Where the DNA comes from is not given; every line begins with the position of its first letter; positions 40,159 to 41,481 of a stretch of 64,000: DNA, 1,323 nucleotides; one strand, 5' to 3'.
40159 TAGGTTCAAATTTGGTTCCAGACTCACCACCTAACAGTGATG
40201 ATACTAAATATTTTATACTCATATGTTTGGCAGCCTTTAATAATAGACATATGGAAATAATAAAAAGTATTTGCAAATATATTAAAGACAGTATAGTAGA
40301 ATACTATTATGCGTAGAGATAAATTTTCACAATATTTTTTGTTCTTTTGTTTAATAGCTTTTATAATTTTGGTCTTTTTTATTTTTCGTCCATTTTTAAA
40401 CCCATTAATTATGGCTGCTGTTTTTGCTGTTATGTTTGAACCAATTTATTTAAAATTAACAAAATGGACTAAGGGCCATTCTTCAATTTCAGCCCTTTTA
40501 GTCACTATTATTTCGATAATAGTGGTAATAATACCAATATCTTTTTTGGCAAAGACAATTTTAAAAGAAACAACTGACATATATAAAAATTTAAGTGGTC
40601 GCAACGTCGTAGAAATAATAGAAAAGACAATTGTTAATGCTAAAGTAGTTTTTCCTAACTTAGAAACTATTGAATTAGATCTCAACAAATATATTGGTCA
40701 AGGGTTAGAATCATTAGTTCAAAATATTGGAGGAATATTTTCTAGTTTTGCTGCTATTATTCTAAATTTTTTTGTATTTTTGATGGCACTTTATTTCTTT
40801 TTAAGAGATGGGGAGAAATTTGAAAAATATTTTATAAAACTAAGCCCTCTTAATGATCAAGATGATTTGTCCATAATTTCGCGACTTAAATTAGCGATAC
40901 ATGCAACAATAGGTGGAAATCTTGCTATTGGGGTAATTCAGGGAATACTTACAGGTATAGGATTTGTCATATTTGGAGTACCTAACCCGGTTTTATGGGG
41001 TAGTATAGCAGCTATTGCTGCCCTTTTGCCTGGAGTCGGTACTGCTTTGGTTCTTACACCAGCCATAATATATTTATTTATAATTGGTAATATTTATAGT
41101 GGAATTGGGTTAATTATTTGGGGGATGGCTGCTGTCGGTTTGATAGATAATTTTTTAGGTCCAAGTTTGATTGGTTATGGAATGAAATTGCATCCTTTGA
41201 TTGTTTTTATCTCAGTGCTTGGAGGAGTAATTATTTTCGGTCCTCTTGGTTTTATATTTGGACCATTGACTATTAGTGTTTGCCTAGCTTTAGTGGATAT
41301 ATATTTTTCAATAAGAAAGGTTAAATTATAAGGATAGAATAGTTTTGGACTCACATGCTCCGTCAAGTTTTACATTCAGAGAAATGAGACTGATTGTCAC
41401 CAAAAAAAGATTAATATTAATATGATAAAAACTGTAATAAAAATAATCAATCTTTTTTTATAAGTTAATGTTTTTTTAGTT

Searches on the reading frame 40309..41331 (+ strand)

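Call 46: search_protein_families(library=pfam, proteins=[window:40309-41331:+], max_evalue=0.00001)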
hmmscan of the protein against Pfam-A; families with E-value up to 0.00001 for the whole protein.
window:40309-41331:+ (340 aa): 1 family
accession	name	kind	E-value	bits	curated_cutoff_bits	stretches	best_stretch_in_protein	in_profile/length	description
PF01594.21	AI-2E_transport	-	5.6e-56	190.5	34.3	1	10-332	2-326/327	AI-2E family transporter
